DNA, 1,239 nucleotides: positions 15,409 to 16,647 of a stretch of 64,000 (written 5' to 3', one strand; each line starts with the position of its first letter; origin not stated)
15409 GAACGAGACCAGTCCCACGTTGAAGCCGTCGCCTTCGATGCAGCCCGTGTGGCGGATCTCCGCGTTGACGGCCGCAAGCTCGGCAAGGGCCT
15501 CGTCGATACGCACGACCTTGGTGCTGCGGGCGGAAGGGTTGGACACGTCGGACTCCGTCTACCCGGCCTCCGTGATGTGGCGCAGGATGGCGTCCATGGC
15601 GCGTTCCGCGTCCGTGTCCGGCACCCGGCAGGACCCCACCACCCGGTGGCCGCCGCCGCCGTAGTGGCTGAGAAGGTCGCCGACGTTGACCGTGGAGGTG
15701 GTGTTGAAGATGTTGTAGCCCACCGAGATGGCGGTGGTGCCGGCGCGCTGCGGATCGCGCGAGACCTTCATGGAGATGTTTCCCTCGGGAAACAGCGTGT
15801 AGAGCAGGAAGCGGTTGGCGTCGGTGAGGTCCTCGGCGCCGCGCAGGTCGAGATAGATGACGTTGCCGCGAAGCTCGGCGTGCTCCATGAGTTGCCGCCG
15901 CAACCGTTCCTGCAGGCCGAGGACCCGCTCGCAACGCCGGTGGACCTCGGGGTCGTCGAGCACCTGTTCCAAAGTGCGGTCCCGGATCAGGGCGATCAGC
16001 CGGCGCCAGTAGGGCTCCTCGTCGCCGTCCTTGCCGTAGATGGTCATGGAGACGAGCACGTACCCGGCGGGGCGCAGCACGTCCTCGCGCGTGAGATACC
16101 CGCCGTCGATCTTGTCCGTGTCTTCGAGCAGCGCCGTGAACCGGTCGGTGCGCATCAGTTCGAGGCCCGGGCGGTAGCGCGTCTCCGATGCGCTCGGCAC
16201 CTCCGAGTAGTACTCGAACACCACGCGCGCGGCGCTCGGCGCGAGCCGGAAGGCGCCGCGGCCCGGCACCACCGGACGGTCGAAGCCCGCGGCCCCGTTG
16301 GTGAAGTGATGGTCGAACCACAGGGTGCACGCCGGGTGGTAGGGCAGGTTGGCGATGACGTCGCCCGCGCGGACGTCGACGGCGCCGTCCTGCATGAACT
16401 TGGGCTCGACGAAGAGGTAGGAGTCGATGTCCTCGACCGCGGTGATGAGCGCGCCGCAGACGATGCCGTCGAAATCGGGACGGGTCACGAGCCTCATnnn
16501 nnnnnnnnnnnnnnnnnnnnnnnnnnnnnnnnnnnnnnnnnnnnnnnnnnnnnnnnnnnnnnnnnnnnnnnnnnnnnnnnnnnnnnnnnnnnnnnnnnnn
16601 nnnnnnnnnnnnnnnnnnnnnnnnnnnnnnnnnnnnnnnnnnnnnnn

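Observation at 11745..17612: Five-gene minus-strand operon of unknown purpose: alanine dehydrogenase, DHH-like phosphoesterase, cupin, lipoprotein, 827-aa secreted helical protein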

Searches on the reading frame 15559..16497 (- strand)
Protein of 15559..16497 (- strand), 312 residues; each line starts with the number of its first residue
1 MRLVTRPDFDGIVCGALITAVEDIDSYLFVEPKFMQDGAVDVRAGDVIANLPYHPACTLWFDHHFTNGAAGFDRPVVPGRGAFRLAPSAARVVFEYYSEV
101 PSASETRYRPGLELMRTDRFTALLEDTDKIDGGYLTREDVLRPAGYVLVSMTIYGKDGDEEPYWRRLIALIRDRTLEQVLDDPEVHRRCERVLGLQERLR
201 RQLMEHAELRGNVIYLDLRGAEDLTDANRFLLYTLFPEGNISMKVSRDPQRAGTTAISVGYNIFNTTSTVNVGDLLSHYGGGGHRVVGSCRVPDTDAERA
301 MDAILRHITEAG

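Call 4: search_protein_families(library=pfam, proteins=[window:15559-16497:-], max_evalue=0.1)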
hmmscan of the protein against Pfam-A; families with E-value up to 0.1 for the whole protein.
window:15559-16497:- (312 aa): 1 family
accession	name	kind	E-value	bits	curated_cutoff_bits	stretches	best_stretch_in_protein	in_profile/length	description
PF02272.25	DHHA1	-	0.034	15.1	25.9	1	266-308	51-96/102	DHHA1 domain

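Call 5: search_protein_families(library=ncbifam, proteins=[window:15559-16497:-], max_evalue=0.1)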
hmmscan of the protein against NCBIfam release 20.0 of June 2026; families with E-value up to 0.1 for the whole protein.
window:15559-16497:- (312 aa): 0 families

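Call 16: search_solved_structures(query=window:15559-16497:-, max_evalue=1, show_alignments=1)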
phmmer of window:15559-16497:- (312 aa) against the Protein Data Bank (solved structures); distinct sequences matched with E-value up to 1: 4.
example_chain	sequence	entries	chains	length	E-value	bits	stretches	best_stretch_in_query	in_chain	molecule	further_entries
7d62_A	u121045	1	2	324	2.3e-43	151.6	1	2-309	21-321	PggH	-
1z85_A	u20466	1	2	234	6.8e-05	25.2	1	188-273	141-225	hypothetical protein TM1380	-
2pjw_V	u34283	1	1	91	0.63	12.2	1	163-229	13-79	Vacuolar protein sorting-associated protein 27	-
7rkc_A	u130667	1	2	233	0.83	11.8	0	171-211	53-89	D_3_633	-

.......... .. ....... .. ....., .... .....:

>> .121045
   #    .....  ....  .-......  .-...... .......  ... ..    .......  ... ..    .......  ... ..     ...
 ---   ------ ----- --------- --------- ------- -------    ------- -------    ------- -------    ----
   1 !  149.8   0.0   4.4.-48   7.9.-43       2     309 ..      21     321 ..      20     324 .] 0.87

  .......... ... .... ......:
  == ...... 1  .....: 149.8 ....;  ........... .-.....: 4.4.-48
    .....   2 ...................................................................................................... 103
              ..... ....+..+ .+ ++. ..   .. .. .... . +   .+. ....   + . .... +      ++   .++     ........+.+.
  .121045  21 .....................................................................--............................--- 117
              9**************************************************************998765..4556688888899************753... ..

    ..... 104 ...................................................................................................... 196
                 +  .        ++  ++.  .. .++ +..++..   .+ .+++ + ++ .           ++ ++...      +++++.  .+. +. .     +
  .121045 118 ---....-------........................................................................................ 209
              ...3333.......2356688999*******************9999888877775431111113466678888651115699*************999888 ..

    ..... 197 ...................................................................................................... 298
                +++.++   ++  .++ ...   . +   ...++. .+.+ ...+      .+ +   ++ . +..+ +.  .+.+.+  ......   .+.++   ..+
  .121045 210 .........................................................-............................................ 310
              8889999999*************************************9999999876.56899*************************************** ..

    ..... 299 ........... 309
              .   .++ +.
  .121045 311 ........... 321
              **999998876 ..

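Call 84: search_dna_similar(query=window:15559-16497:-, collection=plasmids, mode=protein, max_rows=15)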
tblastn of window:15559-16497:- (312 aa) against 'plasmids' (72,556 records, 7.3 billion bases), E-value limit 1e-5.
Records with a match: 6; places in all: 6; records where one place covers at least 80% of the query: 5.
Best place of each record, by identity: <60% 6.
By first word of the organism name: Vibrio 5; Acetoanaerobium 1.
By predicted mobility (MOB-suite, as given by PLSDB): non-mobilizable 6.
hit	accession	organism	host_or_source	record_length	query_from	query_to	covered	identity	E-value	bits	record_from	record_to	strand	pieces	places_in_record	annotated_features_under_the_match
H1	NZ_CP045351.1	Vibrio aquimaris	pure culture,Non-filtered water from ...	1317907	2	312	100%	32.7%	1e-46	175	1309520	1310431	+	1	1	none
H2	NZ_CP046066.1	Vibrio sp. THAF191d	pure culture,Surface of a polyethylene ...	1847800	2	312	100%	32.4%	2e-46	174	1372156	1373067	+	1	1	none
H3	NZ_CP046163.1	Vibrio sp. THAF191c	pure culture,Surface of a polyethylene ...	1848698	2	312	100%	32.4%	2e-46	174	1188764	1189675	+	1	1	none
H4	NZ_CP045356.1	Vibrio sp. THAF64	pure culture,Surface of a sandy ...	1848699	2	312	100%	32.4%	2e-46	174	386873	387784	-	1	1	none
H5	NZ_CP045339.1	Vibrio sp. THAF190c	pure culture,Surface of a polyethylene ...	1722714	2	312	100%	31.5%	4e-47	176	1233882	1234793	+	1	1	none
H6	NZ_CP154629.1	Acetoanaerobium noterae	cell culture,Sludge of a digestion ...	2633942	200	304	34%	37.1%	2e-15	84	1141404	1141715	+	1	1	none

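Call 85: get_annotated_region(hit=H1, flank=4000)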
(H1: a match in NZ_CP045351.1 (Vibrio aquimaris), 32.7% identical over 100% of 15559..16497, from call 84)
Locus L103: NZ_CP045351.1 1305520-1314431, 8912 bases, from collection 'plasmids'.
description: Vibrio aquimaris strain THAF100 plasmid pTHAF100_a, complete sequence
organism: Vibrio aquimaris (NCBI taxid 2587862)
taxonomy: Bacteria; Pseudomonadota; Gammaproteobacteria; Vibrionales; Vibrionaceae; Vibrio; Vibrio aquimaris
host: -; source: pure culture,Non-filtered water from the water column of tank 6 of a marine aquarium containing stony-coral ...; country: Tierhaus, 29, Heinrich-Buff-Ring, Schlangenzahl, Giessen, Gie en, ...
typing (MOB-suite, as given by PLSDB): non-mobilizable
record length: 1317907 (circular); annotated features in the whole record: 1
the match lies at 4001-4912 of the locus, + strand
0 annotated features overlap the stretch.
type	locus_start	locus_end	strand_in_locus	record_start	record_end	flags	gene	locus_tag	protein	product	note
